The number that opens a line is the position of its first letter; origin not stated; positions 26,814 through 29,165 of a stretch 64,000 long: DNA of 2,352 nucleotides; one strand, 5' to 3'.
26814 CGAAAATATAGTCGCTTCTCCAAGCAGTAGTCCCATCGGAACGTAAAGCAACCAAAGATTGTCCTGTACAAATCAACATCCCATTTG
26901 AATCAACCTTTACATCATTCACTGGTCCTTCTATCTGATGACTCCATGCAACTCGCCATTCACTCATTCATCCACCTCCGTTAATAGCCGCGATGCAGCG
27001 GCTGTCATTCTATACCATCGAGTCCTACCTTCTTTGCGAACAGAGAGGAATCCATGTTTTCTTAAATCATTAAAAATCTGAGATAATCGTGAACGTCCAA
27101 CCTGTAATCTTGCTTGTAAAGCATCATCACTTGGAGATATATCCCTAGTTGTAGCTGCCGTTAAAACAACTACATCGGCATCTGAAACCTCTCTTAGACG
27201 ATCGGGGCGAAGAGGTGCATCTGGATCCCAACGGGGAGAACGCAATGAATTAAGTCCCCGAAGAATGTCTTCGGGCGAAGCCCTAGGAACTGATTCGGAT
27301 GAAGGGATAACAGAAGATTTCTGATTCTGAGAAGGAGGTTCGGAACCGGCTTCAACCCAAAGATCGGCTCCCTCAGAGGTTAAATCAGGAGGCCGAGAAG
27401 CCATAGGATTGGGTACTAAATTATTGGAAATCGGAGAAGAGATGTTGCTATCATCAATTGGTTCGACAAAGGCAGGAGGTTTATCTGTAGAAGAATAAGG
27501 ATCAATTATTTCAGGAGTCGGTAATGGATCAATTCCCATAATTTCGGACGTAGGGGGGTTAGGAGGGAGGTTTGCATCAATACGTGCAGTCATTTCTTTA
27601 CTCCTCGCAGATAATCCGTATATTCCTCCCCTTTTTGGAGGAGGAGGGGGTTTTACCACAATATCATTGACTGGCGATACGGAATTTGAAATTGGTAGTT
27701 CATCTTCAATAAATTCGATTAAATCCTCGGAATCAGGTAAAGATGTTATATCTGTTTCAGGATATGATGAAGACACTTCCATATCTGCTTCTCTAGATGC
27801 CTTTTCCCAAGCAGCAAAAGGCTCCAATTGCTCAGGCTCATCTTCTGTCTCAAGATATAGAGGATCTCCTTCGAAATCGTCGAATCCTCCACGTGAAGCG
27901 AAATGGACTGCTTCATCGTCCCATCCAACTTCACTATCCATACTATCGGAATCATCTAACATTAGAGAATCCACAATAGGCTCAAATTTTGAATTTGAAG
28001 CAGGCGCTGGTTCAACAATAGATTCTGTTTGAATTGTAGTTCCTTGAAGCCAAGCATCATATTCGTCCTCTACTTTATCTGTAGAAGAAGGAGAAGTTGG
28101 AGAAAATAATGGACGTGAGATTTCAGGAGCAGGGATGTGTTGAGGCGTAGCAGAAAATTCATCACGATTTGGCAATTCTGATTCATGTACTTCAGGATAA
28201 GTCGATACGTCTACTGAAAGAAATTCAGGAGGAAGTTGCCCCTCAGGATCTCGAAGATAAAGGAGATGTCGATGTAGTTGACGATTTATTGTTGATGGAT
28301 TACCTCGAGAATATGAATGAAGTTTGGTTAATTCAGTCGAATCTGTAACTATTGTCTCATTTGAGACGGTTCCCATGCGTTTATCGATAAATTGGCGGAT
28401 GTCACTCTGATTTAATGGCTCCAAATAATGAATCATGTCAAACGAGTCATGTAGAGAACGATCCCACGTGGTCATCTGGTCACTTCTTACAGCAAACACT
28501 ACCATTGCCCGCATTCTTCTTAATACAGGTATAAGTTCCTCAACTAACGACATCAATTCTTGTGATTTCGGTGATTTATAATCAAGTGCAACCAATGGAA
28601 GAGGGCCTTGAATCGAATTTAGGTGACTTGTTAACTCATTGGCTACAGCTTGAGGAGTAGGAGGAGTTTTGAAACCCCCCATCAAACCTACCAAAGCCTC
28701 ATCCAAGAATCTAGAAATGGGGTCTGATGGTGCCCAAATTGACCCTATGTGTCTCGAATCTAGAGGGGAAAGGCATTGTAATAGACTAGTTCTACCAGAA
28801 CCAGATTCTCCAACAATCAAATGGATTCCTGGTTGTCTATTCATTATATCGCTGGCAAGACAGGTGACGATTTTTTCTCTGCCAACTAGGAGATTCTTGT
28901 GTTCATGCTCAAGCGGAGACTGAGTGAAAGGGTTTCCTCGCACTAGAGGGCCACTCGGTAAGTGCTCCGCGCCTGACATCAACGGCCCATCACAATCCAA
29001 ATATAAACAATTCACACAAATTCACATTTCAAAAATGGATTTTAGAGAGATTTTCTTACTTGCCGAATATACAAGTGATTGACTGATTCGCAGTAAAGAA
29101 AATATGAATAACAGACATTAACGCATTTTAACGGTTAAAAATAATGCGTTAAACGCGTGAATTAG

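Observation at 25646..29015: Operon of an Orc1-like P-loop protein with dead Walker A and 350-aa disordered linker, a beta-propeller protein, and a small protein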

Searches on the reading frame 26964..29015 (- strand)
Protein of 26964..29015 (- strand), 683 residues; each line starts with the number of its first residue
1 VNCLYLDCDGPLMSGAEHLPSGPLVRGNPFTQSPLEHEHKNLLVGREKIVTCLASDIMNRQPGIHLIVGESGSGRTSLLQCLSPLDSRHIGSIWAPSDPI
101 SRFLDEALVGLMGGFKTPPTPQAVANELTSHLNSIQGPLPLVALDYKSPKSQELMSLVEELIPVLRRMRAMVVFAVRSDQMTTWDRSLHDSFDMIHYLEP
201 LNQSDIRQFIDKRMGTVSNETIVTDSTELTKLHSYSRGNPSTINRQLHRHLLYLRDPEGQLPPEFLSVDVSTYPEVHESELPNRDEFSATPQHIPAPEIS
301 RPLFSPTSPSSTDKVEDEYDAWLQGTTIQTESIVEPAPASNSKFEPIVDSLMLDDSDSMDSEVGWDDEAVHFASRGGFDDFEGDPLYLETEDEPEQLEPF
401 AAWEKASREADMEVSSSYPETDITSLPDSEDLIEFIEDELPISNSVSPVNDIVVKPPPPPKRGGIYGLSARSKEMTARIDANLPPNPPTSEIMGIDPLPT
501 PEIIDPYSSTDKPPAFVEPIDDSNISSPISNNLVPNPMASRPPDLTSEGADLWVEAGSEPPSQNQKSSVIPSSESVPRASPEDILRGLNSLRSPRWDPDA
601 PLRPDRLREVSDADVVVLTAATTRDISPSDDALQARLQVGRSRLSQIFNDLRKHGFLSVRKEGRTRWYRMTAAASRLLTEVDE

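Call 3: search_protein_families(library=pfam, proteins=[window:26964-29015:-], max_evalue=1)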
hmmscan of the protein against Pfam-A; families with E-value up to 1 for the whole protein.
window:26964-29015:- (683 aa): 8 families
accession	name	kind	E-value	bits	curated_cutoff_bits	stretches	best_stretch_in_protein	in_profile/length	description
PF20703.3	nSTAND1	-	2.9e-07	30.9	27.1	1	36-81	9-52/379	Novel STAND NTPase 1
PF13191.12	AAA_16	-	2.6e-05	25.2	32.6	1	43-162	2-124/167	AAA ATPase domain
PF00005.33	ABC_tran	-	0.004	18.2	25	1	64-102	13-51/137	ABC transporter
PF13476.12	AAA_23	-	0.031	15.3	27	1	61-82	18-39/201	AAA domain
PF13401.12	AAA_22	-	0.034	14.9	27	1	61-137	4-84/130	AAA domain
PF05729.18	NACHT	-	0.034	14.4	26.7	0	148-212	100-162/167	NACHT domain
PF15977.11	HTH_46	-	0.14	12.6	29.3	1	634-663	30-58/68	Winged helix-turn-helix DNA binding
PF13555.12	AAA_29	-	0.18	12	27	1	60-80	20-40/61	P-loop containing region of AAA domain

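Call 4: search_protein_families(library=ncbifam, proteins=[window:26964-29015:-], max_evalue=1)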
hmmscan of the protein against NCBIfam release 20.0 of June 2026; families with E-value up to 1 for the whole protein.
window:26964-29015:- (683 aa): 25 families
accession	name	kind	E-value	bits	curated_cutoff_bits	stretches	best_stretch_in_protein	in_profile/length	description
NF033788.1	HTH_metalloreg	subfamily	6.6e-05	22.6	55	1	632-672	30-70/77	metalloregulator ArsR/SmtB family transcription factor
TIGR03015.1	pepcterm_ATPase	hypoth_equivalog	0.00014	21.4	324.5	1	195-252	186-244/269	XrtA/PEP-CTERM system-associated ATPase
NF040642.1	sulf_sens_BigR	equivalog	0.0038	17.3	155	1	629-676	35-82/95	sulfite-sensing transcriptional repressor BigR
TIGR02211.1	LolD_lipo_ex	equivalog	0.0069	15.9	307.75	1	63-97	32-66/221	lipoprotein-releasing ABC transporter ATP-binding protein LolD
NF010061.0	PRK13538.1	equivalog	0.03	13.8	195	1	61-103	30-72/211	cytochrome c biogenesis heme-transporting ATPase CcmA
TIGR02323.1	CP_lyasePhnK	equivalog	0.033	13.7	302.85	1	63-84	27-49/239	phosphonate C-P lyase system protein PhnK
TIGR02315.1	ABC_phnC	equivalog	0.044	13.2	266.1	1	64-98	30-64/243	phosphonate ABC transporter ATP-binding protein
TIGR02142.1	modC_ABC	equivalog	0.055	12.7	285.05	1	60-93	21-54/353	molybdenum ABC transporter ATP-binding protein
TIGR03608.1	L_ocin_972_ABC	subfamily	0.065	12.7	254.85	1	66-94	28-56/206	putative bacteriocin export ABC transporter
NF007879.0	PRK10584.1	equivalog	0.074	12.8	336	1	51-104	25-78/228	putative ABC transporter ATP-binding protein YbbA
TIGR03410.1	urea_trans_UrtE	equivalog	0.074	12.5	285.8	1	59-169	23-125/230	urea ABC transporter ATP-binding subunit UrtE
TIGR02673.1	FtsE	equivalog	0.087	12.5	264.85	1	63-107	29-73/214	cell division ATP-binding protein FtsE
TIGR01189.1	ccmA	equivalog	0.097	12.3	131.6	1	63-102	27-66/198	heme ABC exporter ATP-binding protein CcmA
NF008409.0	PRK11231.1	equivalog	0.1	11.9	375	1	41-107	9-73/255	Fe(3+) dicitrate ABC transporter ATP-binding protein FecE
TIGR02857.1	CydD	equivalog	0.11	11.5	435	1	63-103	349-389/529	thiol reductant ABC exporter subunit CydD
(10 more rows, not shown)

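Call 5: find_homologous_proteins(query=window:26964-29015:-, max_evalue=0.001)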
Query window:26964-29015:- (683 aa): 86 proteins with E <= 0.001 among 8000 candidates.
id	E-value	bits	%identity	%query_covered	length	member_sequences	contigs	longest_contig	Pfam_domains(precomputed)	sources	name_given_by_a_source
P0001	0.0e+0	1494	100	98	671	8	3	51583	PF20703.4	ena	-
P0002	0.0e+0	1067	71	100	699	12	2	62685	-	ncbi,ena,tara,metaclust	tara:strand:- start:14204 stop:16303 length:2100 start_codon:yes stop_codon:yes gene_type:complete|m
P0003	7.0e-293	991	67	100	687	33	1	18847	-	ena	-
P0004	3.3e-286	969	66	100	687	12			-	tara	tara:strand:- start:4069 stop:6132 length:2064 start_codon:yes stop_codon:yes gene_type:complete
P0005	5.1e-281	952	65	98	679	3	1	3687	-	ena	-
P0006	1.3e-280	951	66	100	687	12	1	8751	-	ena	-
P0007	2.0e-277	940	65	98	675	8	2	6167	-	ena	-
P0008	2.9e-276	937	65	98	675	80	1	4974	-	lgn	-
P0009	1.5e-273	928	64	98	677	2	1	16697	-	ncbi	-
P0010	7.4e-254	863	61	98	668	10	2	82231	-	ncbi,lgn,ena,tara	tara:strand:+ start:134 stop:2140 length:2007 start_codon:yes stop_codon:yes gene_type:complete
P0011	1.5e-252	858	59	100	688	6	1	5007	-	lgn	-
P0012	1.5e-251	855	60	100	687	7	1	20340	-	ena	-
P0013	1.9e-251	855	60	98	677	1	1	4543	-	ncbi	-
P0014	1.4e-246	838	58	100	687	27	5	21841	-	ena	-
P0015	1.4e-114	402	38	100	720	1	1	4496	-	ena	-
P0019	3.0e-53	200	31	33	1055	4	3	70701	-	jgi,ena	-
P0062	1.7e-48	184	33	33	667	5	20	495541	PF20703.4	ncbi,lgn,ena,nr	ncbi:MAG: hypothetical protein ACJZ4M_02980 [Candidatus Thalassarchaeaceae archaeon]|nr:MAG: hypothe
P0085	2.2e-46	177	54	12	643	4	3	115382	PF13191.13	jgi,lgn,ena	-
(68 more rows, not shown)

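Call 10: find_encoding_contigs(protein=P0062, flank=8000, max_places=3)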
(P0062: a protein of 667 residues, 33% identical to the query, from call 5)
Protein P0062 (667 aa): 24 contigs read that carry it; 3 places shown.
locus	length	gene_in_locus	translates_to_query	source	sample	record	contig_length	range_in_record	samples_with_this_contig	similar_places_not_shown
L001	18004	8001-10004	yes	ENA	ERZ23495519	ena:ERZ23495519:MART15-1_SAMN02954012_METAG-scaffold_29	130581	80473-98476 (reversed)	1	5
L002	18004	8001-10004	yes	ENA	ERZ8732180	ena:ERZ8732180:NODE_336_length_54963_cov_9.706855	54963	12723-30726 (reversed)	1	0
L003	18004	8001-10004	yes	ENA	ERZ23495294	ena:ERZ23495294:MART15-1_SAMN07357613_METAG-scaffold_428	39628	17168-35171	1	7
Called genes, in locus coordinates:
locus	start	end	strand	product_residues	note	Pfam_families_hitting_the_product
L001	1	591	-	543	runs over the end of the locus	-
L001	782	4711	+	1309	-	PF02463:SMC_N, PF13175:AAA_15, PF13304:AAA_21 (faint), PF13555:AAA_29 (weak), PF06470:SMC_hinge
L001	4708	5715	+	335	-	-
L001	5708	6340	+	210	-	PF04079:SMC_ScpB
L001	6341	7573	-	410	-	PF00368:HMG-CoA_red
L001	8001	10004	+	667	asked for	PF20703:nSTAND1 (faint)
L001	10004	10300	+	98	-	PF04010:DUF357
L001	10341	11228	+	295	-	PF21088:MS_channel_1st, PF00924:MS_channel_2nd, PF21082:MS_channel_3rd (weak)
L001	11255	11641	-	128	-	PF18477:PIN_9 (weak)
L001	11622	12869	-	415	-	PF00009:GTP_EFTU, PF09173:eIF2_C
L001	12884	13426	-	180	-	PF01092:Ribosomal_S6e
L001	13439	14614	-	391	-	PF13191:AAA_16, PF05729:NACHT (weak), PF13401:AAA_22, PF22703:Cdc6_lid, PF09079:WHD_Cdc6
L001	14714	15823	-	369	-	PF01866:Diphthamide_syn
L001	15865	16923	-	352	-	PF00296:Bac_luciferase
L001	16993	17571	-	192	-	PF00156:Pribosyltran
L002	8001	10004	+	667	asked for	PF20703:nSTAND1 (faint)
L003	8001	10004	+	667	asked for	PF20703:nSTAND1 (faint)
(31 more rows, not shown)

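Call 13: find_encoding_contigs(protein=P0019, flank=8000, max_places=2)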
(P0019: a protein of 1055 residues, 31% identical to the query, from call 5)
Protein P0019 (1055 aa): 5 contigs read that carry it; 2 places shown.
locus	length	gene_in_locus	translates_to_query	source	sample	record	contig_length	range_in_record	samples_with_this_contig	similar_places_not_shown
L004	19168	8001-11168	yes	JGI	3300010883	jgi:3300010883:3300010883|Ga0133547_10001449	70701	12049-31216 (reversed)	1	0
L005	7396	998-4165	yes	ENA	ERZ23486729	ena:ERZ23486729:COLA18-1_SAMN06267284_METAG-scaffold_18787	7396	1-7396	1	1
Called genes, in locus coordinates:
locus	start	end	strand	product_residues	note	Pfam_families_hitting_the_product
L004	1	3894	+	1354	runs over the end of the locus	PF02463:SMC_N, PF13304:AAA_21 (faint), PF13476:AAA_23 (weak), PF06470:SMC_hinge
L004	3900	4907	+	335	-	-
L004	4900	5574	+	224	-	PF04079:SMC_ScpB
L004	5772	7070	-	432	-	PF00368:HMG-CoA_red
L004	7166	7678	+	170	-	PF00578:AhpC-TSA, PF08534:Redoxin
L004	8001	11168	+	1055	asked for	-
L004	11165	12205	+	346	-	-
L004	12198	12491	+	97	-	PF04010:DUF357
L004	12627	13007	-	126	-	PF18477:PIN_9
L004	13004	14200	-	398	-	PF00009:GTP_EFTU, PF03144:GTP_EFTU_D2, PF09173:eIF2_C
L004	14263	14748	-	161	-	PF01092:Ribosomal_S6e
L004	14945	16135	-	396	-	PF13191:AAA_16, PF05729:NACHT (faint), PF13401:AAA_22, PF22703:Cdc6_lid, PF09079:WHD_Cdc6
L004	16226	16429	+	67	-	-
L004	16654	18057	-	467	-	PF01594:AI-2E_transport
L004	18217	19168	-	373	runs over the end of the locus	PF01866:Diphthamide_syn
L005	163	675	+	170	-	PF00578:AhpC-TSA, PF08534:Redoxin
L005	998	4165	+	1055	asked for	-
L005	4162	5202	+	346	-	-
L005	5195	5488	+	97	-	PF04010:DUF357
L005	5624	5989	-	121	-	PF18477:PIN_9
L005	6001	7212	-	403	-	PF00009:GTP_EFTU, PF03193:RsgA_GTPase (faint), PF03144:GTP_EFTU_D2, PF09173:eIF2_C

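Call 14: find_encoding_contigs(protein=P0085, flank=8000, max_places=2)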
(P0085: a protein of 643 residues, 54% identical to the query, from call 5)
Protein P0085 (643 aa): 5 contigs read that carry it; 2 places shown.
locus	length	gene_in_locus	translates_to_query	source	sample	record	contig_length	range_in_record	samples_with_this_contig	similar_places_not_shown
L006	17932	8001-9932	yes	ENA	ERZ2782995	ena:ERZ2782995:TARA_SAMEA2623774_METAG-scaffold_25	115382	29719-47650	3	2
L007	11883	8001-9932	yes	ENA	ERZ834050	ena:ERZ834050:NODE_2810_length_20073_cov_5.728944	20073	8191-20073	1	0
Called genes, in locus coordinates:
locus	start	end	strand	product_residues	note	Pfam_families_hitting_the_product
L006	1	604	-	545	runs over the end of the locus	PF00890:FAD_binding_2, PF01266:DAO, PF03486:HI0933_like (faint), PF07992:Pyr_redox_2 (faint), PF02910:Succ_DH_flav_C (weak)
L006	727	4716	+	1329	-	PF02463:SMC_N, PF13555:AAA_29, PF13304:AAA_21 (faint), PF06470:SMC_hinge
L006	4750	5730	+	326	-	-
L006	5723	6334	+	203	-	PF04079:SMC_ScpB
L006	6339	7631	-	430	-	PF00368:HMG-CoA_red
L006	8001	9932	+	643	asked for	PF13191:AAA_16 (weak)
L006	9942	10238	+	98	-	PF04010:DUF357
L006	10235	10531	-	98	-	-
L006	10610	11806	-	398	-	PF00009:GTP_EFTU, PF09173:eIF2_C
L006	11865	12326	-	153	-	PF01092:Ribosomal_S6e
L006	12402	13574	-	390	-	PF01637:ATPase_2 (weak), PF13191:AAA_16, PF05729:NACHT (weak), PF13401:AAA_22, PF22703:Cdc6_lid, PF09079:WHD_Cdc6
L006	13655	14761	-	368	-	PF01866:Diphthamide_syn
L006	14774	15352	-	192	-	PF00156:Pribosyltran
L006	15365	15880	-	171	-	PF00252:Ribosomal_L16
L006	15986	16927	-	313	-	PF00892:EamA, PF03151:TPT (weak), PF00892:EamA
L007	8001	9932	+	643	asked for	PF13191:AAA_16 (weak)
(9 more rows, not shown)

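Call 78: search_protein_families(library=padloc, proteins=[window:26964-28979:-], max_evalue=0.01)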
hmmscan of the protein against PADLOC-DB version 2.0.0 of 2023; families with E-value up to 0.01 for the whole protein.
window:26964-28979:- (671 aa): 1 family
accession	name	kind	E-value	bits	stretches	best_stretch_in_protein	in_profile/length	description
PDLC00277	PtuA1|PtuA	-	0.0014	15.9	1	40-71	13-44/423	AAA ATPase domain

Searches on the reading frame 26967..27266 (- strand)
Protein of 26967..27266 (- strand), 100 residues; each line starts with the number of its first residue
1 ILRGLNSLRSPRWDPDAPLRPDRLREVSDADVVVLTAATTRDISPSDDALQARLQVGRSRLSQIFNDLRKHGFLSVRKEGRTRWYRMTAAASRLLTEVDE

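Call 28: search_solved_structures(query=A4, max_evalue=1, show_alignments=2)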
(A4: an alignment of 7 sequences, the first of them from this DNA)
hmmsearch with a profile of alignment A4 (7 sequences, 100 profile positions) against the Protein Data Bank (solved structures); distinct sequences matched with E-value up to 1: 23.
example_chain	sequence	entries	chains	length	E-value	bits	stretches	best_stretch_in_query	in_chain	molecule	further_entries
3jth_A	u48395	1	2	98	5.5e-06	29.7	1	23-90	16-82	Transcription activator HlyU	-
5znx_A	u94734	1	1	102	5.9e-06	29.6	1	23-90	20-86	Transcriptional activator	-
4k2e_A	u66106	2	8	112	8.6e-06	29.1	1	34-95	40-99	Transcriptional activator HlyU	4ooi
3pqj_A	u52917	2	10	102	0.00012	25.4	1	24-95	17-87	Biofilm growth-associated repressor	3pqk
3f6v_A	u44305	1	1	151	0.00024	24.5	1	48-89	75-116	Possible transcriptional regulator, ArsR family protein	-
6o8k_A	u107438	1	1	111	0.00053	23.4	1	45-92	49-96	Transcriptional regulator, ArsR family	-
13ct_A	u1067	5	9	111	0.00071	23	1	45-92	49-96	Transcriptional regulator, ArsR family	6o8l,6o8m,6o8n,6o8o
6jmi_A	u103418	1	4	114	0.019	18.4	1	18-95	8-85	Uncharacterized HTH-type transcriptional regulator Rv0081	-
6on4_A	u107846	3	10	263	0.059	16.8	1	18-88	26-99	HTH-type transcriptional repressor NanR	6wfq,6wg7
1r22_A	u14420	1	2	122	0.12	15.8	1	44-90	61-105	Transcriptional repressor smtB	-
1r1t_A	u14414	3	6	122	0.16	15.5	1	54-90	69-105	Transcriptional repressor smtB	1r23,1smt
3f72_A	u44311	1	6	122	0.16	15.4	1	24-95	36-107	Cadmium efflux system accessory protein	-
4omy_A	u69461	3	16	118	0.2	15.1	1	13-90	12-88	NolR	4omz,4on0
8qkf_A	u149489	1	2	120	0.36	14.3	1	49-90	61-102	ArsR family transcriptional regulator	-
3tgn_A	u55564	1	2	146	0.37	14.2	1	42-92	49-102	Adc operon repressor AdcR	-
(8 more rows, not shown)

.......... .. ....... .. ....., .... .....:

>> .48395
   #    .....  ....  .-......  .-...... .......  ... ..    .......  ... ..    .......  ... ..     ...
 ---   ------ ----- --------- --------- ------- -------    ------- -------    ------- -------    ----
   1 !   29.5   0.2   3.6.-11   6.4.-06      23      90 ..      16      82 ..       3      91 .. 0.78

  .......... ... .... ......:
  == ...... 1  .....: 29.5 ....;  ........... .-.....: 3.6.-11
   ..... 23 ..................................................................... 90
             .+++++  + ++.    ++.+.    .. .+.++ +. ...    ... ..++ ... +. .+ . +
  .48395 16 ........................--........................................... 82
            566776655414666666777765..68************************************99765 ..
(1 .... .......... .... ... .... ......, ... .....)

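Call 52: find_related_loci(query=A4, collection=genome_contigs, flank=7000)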
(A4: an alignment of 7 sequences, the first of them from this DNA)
Query A4 (100 aa) in genome_contigs; peptide patterns used: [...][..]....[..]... (x = any residue, [..] = any of these).
184 stretches matched a pattern; 116 encode a relative of the query (tblastn E <= 1e-3); the best 80 are kept; 80 distinct loci.
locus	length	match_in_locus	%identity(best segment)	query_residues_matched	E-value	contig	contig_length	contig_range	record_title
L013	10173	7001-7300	90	1-100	2e-58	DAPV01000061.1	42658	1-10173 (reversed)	MAG TPA_asm: Euryarchaeota archaeon UBA125 UBA125_contig_41731, whole genome shotgun sequence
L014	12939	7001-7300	86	1-100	2e-55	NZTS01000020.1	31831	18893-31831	MAG: Methanobacteriota archaeon isolate EAC106 20999, whole genome shotgun sequence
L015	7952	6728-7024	84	1-99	6e-55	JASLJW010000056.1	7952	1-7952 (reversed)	MAG: Candidatus Thalassarchaeaceae archaeon isolate ETNP1_MAG_13 c_000000314714, whole genome shotgun sequence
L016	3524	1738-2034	84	1-99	1e-54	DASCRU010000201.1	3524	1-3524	MAG TPA_asm: Candidatus Thalassarchaeaceae archaeon isolate Ts_MAG_12 c_000000765316, whole genome shotgun sequence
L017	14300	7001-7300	63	1-100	9e-39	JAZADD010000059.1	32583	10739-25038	MAG: Thermoplasmatota archaeon isolate XB_MAG72 DB_MAG72_0059, whole genome shotgun sequence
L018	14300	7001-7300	62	1-100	2e-37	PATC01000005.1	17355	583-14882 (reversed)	MAG: Methanobacteriota archaeon isolate SAT165 177283, whole genome shotgun sequence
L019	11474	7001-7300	62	1-100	2e-38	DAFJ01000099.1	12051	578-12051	MAG TPA_asm: Euryarchaeota archaeon UBA251 UBA251_contig_57079, whole genome shotgun sequence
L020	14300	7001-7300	62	1-100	4e-37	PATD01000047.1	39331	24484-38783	MAG: Methanobacteriota archaeon isolate SAT164 MHASMcontig_446407, whole genome shotgun sequence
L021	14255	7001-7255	56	11-95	2e-30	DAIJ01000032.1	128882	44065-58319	MAG TPA_asm: Euryarchaeota archaeon UBA23 UBA23_contig_3874, whole genome shotgun sequence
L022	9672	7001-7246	57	10-91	4e-29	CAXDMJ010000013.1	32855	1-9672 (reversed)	MAG TPA_asm: uncultured Candidatus Poseidoniales archaeon isolate SRR5788345_binner13_Refined_12 genome assembly, contig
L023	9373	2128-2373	57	10-91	7e-29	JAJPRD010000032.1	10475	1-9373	MAG: Candidatus Thalassarchaeaceae archaeon isolate MAG_45 20082D-01-04-S10-L004-001_3433, whole genome shotgun sequence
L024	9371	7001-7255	53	11-95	1e-28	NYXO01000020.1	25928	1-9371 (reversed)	MAG: Methanobacteriota archaeon isolate ARS96 4796, whole genome shotgun sequence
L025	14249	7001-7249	57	11-93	2e-28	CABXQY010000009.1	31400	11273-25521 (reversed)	MAG: uncultured Candidatus Poseidoniales archaeon isolate AG-319-P11 genome assembly, contig: AG-319-P11_NODE_9, whole g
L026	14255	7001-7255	52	11-95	2e-28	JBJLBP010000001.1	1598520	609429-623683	MAG: Candidatus Thalassarchaeaceae archaeon isolate LRMED-022 MGIIb-O1-LRMED-022-C1, whole genome shotgun sequence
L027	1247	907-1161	52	11-95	1e-28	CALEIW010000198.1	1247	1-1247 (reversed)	MAG TPA_asm: uncultured euryarchaeote isolate ERR598969_bin.13_CONCOCT_v1.1_MAG genome assembly, contig: ERZ832854.22258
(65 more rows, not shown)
